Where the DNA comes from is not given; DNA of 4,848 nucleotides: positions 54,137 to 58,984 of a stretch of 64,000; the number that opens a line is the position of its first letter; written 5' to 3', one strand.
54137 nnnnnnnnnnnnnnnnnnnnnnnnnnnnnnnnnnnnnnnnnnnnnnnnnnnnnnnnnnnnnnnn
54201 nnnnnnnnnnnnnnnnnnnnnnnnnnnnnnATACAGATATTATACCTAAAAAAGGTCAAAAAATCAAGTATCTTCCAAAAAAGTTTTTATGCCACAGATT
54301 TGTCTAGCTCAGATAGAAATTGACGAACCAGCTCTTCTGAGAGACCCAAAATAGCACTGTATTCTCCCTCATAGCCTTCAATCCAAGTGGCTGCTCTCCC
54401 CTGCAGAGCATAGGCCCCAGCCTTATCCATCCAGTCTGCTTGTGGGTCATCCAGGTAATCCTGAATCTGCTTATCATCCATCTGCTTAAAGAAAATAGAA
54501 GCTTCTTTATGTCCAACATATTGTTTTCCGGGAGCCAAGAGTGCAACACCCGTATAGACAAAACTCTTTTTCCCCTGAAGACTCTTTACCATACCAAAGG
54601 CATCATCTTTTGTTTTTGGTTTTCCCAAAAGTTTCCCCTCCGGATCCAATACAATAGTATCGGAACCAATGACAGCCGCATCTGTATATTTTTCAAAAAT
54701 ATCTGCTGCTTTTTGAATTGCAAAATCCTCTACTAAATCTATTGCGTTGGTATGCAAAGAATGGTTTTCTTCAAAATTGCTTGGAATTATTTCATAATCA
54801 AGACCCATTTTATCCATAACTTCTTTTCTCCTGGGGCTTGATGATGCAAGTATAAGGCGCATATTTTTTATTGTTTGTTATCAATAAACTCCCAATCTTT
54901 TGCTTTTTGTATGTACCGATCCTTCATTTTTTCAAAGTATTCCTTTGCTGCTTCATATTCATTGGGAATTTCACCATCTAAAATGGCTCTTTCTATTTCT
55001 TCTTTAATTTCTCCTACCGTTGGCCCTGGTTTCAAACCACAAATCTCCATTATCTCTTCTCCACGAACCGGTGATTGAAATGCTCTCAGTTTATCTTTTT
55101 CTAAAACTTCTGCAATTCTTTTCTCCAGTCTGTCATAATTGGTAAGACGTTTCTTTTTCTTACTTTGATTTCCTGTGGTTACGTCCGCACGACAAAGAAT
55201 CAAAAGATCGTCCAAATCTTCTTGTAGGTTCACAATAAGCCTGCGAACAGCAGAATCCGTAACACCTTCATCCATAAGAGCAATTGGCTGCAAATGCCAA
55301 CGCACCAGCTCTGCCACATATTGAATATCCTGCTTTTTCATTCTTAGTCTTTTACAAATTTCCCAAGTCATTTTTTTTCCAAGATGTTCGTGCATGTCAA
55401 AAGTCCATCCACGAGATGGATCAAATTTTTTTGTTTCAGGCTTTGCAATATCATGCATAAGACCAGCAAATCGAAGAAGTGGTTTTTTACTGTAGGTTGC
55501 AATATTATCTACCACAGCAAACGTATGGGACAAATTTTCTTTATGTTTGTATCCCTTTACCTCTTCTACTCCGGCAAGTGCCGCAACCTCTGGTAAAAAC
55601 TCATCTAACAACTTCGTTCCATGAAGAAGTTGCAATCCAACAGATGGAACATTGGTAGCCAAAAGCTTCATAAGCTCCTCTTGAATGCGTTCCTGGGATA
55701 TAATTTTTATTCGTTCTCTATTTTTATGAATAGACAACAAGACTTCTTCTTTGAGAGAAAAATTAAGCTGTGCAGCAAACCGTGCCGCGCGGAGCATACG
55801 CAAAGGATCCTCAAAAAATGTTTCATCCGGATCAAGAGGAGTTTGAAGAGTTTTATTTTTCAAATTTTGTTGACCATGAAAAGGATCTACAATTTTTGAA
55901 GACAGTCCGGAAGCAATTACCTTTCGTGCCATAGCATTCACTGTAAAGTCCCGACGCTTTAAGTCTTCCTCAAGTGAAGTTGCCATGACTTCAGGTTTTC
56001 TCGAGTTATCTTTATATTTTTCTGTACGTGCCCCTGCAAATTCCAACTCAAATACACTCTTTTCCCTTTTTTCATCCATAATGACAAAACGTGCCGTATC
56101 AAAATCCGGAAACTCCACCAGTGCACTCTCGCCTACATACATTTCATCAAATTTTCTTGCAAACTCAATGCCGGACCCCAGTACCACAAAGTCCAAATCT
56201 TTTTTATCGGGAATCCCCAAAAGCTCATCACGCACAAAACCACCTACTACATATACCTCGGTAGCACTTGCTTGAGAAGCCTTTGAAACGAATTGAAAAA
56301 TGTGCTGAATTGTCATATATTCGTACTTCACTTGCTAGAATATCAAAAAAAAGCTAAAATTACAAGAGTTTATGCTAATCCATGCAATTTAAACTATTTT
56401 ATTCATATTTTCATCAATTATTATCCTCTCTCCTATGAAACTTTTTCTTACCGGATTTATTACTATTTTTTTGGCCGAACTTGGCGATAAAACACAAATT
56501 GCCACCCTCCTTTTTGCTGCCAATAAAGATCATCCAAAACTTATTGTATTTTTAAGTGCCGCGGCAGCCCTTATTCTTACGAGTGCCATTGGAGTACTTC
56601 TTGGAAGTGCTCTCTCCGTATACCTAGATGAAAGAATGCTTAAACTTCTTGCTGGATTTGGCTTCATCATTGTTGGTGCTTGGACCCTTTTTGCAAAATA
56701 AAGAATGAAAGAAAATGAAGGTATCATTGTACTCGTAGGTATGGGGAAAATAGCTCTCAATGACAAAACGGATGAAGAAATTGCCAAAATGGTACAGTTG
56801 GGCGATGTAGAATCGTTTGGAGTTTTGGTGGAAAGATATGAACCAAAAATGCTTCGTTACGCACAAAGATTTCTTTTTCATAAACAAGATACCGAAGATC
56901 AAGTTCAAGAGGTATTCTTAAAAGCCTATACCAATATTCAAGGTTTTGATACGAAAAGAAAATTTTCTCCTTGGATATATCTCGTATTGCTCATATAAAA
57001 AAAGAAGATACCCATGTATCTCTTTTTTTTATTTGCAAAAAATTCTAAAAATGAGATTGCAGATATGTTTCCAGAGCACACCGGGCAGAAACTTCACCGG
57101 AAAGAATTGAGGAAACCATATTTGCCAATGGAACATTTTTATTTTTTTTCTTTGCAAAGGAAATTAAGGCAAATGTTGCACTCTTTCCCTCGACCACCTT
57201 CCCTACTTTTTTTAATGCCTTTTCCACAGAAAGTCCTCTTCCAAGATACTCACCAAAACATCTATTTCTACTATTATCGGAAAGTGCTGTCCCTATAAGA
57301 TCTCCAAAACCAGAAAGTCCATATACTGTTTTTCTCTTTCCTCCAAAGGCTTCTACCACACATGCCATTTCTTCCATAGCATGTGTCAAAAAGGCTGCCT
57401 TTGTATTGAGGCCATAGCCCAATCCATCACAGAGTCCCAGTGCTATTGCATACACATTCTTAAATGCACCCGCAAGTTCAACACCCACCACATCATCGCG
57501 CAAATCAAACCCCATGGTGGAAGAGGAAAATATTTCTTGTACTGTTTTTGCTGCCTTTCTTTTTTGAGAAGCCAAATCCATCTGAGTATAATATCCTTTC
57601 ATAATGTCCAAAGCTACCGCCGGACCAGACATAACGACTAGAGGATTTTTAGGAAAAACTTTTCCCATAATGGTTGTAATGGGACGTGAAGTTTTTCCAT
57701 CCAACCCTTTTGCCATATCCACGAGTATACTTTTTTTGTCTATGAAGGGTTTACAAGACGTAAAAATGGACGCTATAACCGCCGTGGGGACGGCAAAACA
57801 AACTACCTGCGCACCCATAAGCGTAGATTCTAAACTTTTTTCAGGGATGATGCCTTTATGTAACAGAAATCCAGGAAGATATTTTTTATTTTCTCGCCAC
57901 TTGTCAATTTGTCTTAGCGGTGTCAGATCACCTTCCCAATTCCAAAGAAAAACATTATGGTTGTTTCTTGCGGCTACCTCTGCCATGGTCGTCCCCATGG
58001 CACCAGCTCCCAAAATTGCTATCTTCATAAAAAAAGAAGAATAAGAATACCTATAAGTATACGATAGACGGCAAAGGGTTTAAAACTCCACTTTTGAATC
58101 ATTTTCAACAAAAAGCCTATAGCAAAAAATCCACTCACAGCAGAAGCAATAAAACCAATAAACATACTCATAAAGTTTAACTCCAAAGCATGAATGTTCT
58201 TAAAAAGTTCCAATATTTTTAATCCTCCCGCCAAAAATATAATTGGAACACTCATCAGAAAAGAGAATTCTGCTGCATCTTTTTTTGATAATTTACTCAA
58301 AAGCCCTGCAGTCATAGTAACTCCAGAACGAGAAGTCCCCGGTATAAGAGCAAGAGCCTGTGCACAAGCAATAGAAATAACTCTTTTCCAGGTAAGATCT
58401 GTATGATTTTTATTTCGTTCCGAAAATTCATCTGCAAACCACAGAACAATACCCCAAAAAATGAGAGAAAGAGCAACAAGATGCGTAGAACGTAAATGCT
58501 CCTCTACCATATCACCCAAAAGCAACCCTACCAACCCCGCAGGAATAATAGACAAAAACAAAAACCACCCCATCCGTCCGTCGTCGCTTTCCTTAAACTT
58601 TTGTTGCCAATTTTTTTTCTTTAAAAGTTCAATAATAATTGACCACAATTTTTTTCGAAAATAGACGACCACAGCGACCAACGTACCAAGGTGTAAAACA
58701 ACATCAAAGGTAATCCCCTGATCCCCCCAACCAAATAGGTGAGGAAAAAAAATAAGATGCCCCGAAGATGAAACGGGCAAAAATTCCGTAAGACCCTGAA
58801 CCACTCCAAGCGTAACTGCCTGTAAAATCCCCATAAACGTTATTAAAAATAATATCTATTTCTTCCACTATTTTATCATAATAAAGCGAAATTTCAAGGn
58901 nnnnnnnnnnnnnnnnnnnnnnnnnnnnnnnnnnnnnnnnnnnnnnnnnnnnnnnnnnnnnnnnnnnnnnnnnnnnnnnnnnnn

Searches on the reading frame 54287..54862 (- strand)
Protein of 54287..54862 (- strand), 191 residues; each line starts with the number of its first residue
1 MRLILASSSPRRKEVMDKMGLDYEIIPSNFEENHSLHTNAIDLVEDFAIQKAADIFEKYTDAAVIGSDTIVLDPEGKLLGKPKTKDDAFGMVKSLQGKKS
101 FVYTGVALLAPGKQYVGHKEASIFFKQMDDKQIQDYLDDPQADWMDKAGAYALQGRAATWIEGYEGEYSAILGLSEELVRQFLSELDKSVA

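Call 44: search_protein_families(library=pfam, proteins=[window:54287-54862:-], max_evalue=0.001)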
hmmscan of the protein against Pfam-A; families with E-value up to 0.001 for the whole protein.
window:54287-54862:- (191 aa): 1 family
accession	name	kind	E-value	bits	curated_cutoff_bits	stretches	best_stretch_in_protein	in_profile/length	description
PF02545.19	Maf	-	1.6e-48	165.3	27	1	2-185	1-186/187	Maf-like protein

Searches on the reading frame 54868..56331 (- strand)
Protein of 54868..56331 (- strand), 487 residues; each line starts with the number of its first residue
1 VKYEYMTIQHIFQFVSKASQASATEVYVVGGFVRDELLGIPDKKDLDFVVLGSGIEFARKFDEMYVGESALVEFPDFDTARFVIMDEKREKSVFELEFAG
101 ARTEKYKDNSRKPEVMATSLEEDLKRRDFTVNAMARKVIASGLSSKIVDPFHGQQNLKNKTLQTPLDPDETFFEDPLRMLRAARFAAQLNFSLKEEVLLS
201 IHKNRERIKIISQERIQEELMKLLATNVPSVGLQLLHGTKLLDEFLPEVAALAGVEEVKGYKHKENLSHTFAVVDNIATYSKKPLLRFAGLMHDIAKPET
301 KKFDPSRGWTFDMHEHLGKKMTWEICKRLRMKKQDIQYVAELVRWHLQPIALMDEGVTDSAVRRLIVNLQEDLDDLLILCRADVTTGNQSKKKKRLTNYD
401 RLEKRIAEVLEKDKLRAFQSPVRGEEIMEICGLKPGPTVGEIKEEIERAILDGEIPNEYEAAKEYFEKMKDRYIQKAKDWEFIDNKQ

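Call 44: search_protein_families(library=pfam, proteins=[window:54868-56331:-], max_evalue=0.001)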
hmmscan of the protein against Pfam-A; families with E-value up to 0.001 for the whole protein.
window:54868-56331:- (487 aa): 4 families
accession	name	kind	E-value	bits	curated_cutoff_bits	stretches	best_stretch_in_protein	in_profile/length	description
PF01743.26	PolyA_pol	-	1.8e-24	86.9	23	1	26-162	1-125/126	Poly A polymerase head domain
PF12627.12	PolyA_pol_RNAbd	-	2.5e-16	59.6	22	1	190-251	1-62/64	Probable RNA and SrmB- binding site of polymerase A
PF01966.28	HD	-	4.9e-08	33.7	22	1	267-384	2-112/116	HD domain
PF13735.12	tRNA_NucTran2_2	-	2e-07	31.5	27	1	324-461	26-144/149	tRNA nucleotidyltransferase domain 2 putative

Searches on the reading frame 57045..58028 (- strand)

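Call 44: search_protein_families(library=pfam, proteins=[window:57045-58028:-], max_evalue=0.001)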
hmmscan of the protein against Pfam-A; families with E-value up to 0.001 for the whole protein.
window:57045-58028:- (327 aa): 5 families
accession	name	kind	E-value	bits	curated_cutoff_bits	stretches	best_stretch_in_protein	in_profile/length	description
PF07479.19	NAD_Gly3P_dh_C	-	3.6e-45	154.1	25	1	179-319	1-141/142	NAD-dependent glycerol-3-phosphate dehydrogenase C-terminus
PF01210.29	NAD_Gly3P_dh_N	-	8.4e-35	120.5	23.1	1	2-159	1-157/158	NAD-dependent glycerol-3-phosphate dehydrogenase N-terminus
PF20618.3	GPD_NAD_C_bact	-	6e-15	56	27.6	1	239-305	1-66/66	Bacterial GPD, NAD-dependent C-terminal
PF03807.23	F420_oxidored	-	1.9e-05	25.6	21.6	1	2-107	1-93/94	NADP oxidoreductase coenzyme F420-dependent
PF03446.21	NAD_binding_2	-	2.6e-05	24.7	21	1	2-106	1-93/161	NAD binding domain of 6-phosphogluconate dehydrogenase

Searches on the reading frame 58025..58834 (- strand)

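Call 44: search_protein_families(library=pfam, proteins=[window:58025-58834:-], max_evalue=0.001)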
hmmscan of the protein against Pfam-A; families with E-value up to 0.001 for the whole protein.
window:58025-58834:- (269 aa): 1 family
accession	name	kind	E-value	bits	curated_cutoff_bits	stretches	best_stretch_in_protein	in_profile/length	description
PF02673.24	BacA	-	5.4e-86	288.9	33.4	1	6-264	1-257/257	Bacitracin resistance protein BacA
